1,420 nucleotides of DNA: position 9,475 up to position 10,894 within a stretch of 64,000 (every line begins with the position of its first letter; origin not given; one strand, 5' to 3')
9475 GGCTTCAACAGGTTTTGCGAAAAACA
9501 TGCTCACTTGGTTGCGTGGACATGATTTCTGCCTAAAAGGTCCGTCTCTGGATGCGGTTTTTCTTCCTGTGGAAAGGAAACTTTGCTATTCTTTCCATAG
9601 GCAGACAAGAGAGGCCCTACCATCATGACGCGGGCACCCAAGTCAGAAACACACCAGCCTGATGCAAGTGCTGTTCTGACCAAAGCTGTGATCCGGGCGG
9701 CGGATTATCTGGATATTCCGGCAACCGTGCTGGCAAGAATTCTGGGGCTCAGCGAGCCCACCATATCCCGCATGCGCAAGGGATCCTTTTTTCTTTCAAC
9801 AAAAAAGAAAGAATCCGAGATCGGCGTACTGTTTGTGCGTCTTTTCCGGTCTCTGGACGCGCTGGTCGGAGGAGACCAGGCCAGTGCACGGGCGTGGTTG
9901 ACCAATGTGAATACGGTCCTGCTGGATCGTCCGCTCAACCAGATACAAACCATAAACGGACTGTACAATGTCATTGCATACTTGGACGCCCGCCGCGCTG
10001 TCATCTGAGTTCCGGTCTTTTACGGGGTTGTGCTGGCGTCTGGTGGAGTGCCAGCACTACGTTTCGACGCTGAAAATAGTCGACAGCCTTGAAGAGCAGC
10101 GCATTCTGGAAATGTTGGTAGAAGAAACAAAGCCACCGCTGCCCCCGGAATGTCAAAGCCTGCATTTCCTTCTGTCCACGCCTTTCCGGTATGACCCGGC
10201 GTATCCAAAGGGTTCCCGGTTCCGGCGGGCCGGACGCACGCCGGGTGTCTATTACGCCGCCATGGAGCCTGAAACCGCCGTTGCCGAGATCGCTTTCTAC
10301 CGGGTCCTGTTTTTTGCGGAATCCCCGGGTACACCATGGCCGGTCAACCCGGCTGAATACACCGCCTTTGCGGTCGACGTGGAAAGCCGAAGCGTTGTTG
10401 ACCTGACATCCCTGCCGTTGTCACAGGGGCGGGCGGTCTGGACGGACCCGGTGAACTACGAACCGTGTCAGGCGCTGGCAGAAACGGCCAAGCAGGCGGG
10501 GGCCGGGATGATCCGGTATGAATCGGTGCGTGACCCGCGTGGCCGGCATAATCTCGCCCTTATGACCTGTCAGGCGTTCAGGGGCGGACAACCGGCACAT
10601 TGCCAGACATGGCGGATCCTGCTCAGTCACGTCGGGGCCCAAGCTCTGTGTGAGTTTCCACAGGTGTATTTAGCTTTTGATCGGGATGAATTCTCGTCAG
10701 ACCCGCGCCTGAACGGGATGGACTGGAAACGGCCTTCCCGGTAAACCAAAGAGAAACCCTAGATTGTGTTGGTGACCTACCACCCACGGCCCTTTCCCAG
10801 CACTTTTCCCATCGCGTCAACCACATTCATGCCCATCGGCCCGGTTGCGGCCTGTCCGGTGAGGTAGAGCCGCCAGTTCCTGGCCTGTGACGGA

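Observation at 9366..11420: Transposase-less Tn21-type (Tn3-family) element carrying a RES-Xre toxin-antitoxin pair, bounded by 38-bp IRs, with two stacked tnpA 3'-end relics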

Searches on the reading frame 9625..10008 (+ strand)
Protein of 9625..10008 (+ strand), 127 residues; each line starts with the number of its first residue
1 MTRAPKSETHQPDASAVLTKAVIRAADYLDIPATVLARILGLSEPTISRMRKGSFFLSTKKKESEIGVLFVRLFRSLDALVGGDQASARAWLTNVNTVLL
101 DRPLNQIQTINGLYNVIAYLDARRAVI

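Call 5: search_protein_families(library=pfam, proteins=[window:9625-10008:+], max_evalue=0.01)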
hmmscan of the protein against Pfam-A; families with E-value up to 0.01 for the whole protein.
window:9625-10008:+ (127 aa): 2 families
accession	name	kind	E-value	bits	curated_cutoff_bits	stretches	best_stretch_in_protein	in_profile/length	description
PF20432.4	Xre-like-HTH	-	2e-13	50.9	25.8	1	10-72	3-63/63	Antitoxin Xre-like helix-turn-helix domain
PF09722.15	Xre_MbcA_ParS_C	-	2.5e-10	40.6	24.5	1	76-124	1-49/51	Antitoxin Xre/MbcA/ParS C-terminal toxin-binding domain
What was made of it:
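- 9625..10008 (+): Xre-family antitoxin gene (127 aa), intact. Pfam Xre-like-HTH (2e-13) and Xre_MbcA_ParS_C (2.5e-10) (call 5).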

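Call 30: find_encoding_contigs(protein=window:9625-10008:+, flank=10000, max_places=10)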
Protein window:9625-10008:+ (127 aa): 12 contigs read that carry it; 5 places shown.
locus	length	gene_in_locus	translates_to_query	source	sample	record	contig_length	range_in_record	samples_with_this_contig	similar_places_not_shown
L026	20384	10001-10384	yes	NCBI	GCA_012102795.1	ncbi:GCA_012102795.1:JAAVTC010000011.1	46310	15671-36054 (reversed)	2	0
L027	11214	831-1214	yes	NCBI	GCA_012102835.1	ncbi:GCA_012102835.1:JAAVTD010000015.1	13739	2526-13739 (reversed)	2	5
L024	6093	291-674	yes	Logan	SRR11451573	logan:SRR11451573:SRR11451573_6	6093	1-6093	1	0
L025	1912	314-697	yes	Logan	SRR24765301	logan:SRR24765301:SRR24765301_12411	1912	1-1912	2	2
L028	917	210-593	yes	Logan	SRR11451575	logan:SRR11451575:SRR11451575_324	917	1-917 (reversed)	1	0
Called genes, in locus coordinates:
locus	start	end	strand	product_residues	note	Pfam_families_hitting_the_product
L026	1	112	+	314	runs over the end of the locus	PF04860:Phage_portal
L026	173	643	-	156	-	PF15919:HicB_lk_antitox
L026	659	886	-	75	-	PF07927:HicA_toxin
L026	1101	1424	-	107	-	PF02452:PemK_toxin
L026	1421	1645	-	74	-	PF11455:MazE-like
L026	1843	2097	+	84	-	PF07927:HicA_toxin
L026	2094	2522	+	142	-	PF05534:HicB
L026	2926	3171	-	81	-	-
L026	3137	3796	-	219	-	PF01656:CbiA, PF07015:VirC1 (weak), PF09140:MipZ (faint), PF10609:ParA, PF13614:AAA_31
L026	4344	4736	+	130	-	PF08937:ThsB_TIR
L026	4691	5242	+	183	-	PF24838:8xMP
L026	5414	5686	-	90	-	PF15738:YafQ_toxin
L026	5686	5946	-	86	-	PF04221:RelB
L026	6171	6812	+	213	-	PF01656:CbiA, PF09140:MipZ, PF10609:ParA (weak), PF13614:AAA_31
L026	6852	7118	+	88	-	PF01402:RHH_1 (weak)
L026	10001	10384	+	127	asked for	PF20432:Xre-like-HTH, PF09722:Xre_MbcA_ParS_C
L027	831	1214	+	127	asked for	PF20432:Xre-like-HTH, PF09722:Xre_MbcA_ParS_C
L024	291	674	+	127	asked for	PF20432:Xre-like-HTH, PF09722:Xre_MbcA_ParS_C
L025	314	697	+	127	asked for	PF20432:Xre-like-HTH, PF09722:Xre_MbcA_ParS_C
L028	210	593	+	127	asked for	PF20432:Xre-like-HTH, PF09722:Xre_MbcA_ParS_C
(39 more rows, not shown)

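Call 41: search_solved_structures(query=window:9625-10008:+, max_evalue=0.01)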
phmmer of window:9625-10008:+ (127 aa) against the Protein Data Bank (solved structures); distinct sequences matched with E-value up to 0.01: 1.
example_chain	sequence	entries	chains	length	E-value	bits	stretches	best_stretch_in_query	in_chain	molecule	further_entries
8qnl_A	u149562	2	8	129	1.1e-15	60.9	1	10-125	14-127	Antitoxin Xre/MbcA/ParS-like toxin-binding domain-containing protein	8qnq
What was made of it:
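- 9625..10008 (+): PDB 8QNL chain A, E = 1e-15 (call 41).
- On RES-Xre type II toxin-antitoxin: PDB 8QNL_A, 1e-15 (call 41).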

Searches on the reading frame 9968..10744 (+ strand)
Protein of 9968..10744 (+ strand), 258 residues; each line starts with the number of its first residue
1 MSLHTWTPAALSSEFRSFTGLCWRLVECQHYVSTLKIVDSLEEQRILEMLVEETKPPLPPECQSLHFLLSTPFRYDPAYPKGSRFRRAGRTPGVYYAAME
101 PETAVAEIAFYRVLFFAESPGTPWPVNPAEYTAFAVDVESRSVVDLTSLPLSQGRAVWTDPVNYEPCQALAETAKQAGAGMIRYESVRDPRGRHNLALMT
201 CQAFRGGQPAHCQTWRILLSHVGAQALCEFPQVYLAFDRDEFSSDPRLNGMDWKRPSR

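Call 5: search_protein_families(library=pfam, proteins=[window:9968-10744:+], max_evalue=0.01)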
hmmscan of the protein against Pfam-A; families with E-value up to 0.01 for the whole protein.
window:9968-10744:+ (258 aa): 1 family
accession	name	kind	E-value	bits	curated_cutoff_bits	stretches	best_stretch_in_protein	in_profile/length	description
PF08808.17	RES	-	5.7e-32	111.3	23.2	1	65-216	8-153/157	RES domain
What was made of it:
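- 9968..10744 (+): RES-domain toxin gene (258 aa), intact. It overlaps xre by 41 bp. Pfam RES, 5.7e-32 (call 5).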

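Call 16: find_related_loci(query=window:9968-10744:+, collection=genome_contigs, flank=10000)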
Query window:9968-10744:+ (258 aa) in genome_contigs; peptide patterns used: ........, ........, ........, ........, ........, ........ (x = any residue, [..] = any of these).
54 stretches matched a pattern; 17 encode a relative of the query (tblastn E <= 1e-3); 17 distinct loci.
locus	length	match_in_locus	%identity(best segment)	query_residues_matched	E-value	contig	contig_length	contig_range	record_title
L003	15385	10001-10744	63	1-248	4e-102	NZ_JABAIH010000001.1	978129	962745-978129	Rhizobium sp. P32RR-XVIII NODE_1_length_978129_cov_95.083969, whole genome shotgun sequence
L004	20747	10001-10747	61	1-249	2e-101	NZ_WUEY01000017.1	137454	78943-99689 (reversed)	Rhizobium lusitanum strain JHI1118 JHI1118_NODE_17_length_137454_cov_38.5845, whole genome shotgun sequence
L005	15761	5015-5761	60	1-249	2e-100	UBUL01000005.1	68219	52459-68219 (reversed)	Rhizobiales bacterium isolate AFS036838 genome assembly, contig: contig_5, whole genome shotgun sequence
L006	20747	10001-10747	61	1-249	4e-100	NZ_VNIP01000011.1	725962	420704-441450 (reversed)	Rhizobium tropici strain SARCC-755 voucher 10aPPS 5-P-10a-P3_S17_contig_11, whole genome shotgun sequence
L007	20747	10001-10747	60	1-249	2e-99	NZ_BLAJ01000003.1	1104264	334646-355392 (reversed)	Rhizobium dioscoreae strain S-93 sequence03, whole genome shotgun sequence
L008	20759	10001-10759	60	1-255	2e-98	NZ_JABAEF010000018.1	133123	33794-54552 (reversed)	Rhizobium sp. CG5 NODE_18_length_133123_cov_22.4224, whole genome shotgun sequence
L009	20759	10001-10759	60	1-255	2e-97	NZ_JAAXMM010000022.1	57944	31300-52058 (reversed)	Agrobacterium sp. a22-2 NODE_22_length_57944_cov_24.6627, whole genome shotgun sequence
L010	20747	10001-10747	61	1-249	2e-94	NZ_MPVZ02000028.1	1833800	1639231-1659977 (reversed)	Rhizobium sp. P44RR-XXIV NODE_2_length_1833800_cov_41.9077, whole genome shotgun sequence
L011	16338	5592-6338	61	1-249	2e-93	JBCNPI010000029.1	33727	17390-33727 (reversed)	MAG: Rhizobium sp. isolate SMAGNO149 Contig29, whole genome shotgun sequence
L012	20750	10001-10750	60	1-250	1e-93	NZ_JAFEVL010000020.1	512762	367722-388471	Rhizobium lusitanum strain Opo-234 NODE_5_length_512762_cov_48.245200, whole genome shotgun sequence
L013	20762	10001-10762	59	1-254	7e-93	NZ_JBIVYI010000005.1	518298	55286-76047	Rhizobium sp. NPDC090279 NPDC090279_168_C1.ctg-0005, whole genome shotgun sequence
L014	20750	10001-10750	59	1-250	2e-91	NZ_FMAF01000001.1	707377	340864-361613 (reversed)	Rhizobium lusitanum strain P1-7, whole genome shotgun sequence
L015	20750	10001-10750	59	1-250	4e-91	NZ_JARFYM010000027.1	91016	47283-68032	Rhizobium mayense strain CCGE526 scaffold_26, whole genome shotgun sequence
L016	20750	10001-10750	59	1-250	3e-91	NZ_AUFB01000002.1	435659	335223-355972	Rhizobium leucaenae USDA 9039 K290DRAFT_scaffold00002.2_C, whole genome shotgun sequence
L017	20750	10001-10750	58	1-250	2e-90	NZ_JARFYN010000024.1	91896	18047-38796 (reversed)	Rhizobium calliandrae strain CCGE524 scaffold_23, whole genome shotgun sequence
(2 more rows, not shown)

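Call 29: find_encoding_contigs(protein=window:9968-10744:+, flank=10000, max_places=10)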
Protein window:9968-10744:+ (258 aa): 11 contigs read that carry it; 4 places shown.
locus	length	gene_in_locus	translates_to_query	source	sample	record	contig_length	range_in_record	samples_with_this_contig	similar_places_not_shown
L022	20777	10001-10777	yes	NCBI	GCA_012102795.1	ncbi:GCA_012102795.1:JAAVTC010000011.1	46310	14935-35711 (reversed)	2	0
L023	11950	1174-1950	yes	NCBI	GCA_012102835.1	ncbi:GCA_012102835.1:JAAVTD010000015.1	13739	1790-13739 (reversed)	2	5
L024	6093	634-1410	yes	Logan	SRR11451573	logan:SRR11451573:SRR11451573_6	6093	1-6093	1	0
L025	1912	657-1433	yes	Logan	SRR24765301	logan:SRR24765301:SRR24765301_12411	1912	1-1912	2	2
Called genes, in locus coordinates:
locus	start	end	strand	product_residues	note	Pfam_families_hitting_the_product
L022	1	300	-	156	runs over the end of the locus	PF15919:HicB_lk_antitox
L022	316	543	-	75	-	PF07927:HicA_toxin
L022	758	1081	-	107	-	PF02452:PemK_toxin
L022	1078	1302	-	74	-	PF11455:MazE-like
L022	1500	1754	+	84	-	PF07927:HicA_toxin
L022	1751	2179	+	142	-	PF05534:HicB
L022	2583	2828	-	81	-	-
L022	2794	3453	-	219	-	PF01656:CbiA, PF07015:VirC1 (weak), PF09140:MipZ (faint), PF10609:ParA, PF13614:AAA_31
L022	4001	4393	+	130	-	PF08937:ThsB_TIR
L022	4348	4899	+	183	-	PF24838:8xMP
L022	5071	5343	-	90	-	PF15738:YafQ_toxin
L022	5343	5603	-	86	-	PF04221:RelB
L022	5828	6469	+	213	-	PF01656:CbiA, PF09140:MipZ, PF10609:ParA (weak), PF13614:AAA_31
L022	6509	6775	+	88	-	PF01402:RHH_1 (weak)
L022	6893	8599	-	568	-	PF00239:Resolvase, PF07508:Recombinase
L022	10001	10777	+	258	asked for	PF08808:RES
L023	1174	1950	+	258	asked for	PF08808:RES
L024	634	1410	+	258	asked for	PF08808:RES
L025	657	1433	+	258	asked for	PF08808:RES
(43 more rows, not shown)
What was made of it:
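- On Non-autonomous Tn3-derived element (TIME / TIME-COMP / MIC): The arrangement is identical in every contig carrying the TA (calls 29, 30).
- The same arrangement in every public copy (calls 29, 30).
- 9968..10744 (+): The identical protein occurs on 11 public contigs (call 29).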

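Call 40: search_solved_structures(query=window:9968-10744:+, max_evalue=0.01, show_alignments=2)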
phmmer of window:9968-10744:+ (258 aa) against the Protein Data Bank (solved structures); distinct sequences matched with E-value up to 0.01: 2.
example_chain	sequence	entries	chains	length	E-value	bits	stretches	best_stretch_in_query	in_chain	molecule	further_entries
8qnl_C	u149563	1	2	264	1.7e-34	122.7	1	12-216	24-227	RES domain-containing protein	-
8qnq_C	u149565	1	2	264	2e-34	122.5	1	12-216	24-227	RES domain-containing protein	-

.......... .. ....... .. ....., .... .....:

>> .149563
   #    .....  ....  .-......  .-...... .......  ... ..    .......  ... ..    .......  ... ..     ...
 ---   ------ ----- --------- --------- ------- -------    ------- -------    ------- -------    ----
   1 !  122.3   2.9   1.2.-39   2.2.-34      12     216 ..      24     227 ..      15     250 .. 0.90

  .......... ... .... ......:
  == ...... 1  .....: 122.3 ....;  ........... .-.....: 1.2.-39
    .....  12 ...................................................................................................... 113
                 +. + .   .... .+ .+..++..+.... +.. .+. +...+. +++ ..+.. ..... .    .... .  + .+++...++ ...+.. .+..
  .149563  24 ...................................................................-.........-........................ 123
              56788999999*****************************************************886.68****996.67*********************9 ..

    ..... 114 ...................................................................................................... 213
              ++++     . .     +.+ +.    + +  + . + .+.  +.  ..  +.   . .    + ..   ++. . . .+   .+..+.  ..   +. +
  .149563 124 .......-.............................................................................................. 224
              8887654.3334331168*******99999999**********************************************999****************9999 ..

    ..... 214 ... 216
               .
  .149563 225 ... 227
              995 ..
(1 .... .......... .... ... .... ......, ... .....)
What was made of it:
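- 9968..10744 (+): PDB 8QNL chain C, E = 1.7e-34, with the GSRF, ETA.AE and Y.S.R motifs conserved (call 40).
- On RES-Xre type II toxin-antitoxin: The alignment to 8QNL_C keeps GSRF, ETA.AE and Y.S.R (call 40).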

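Call 44: find_related_loci(query=window:9968-10744:+, collection=metagenome_contigs, flank=6000)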
Query window:9968-10744:+ (258 aa) in metagenome_contigs; peptide patterns used: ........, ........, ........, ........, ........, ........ (x = any residue, [..] = any of these).
61 stretches matched a pattern; 8 encode a relative of the query (tblastn E <= 1e-3); 8 distinct loci.
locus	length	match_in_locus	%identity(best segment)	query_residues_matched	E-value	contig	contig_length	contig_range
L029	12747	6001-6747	60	1-249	4e-101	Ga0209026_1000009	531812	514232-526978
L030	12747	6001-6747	60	1-249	4e-101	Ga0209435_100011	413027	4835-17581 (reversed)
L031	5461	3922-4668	60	1-249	9e-94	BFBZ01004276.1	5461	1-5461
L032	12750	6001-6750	60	1-250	1e-92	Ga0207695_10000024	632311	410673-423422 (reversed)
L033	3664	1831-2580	60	1-250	2e-93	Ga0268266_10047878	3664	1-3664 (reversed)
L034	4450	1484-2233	58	1-250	1e-91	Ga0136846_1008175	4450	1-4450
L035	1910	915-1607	51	6-237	2e-73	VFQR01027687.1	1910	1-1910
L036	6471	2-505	57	83-250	1e-56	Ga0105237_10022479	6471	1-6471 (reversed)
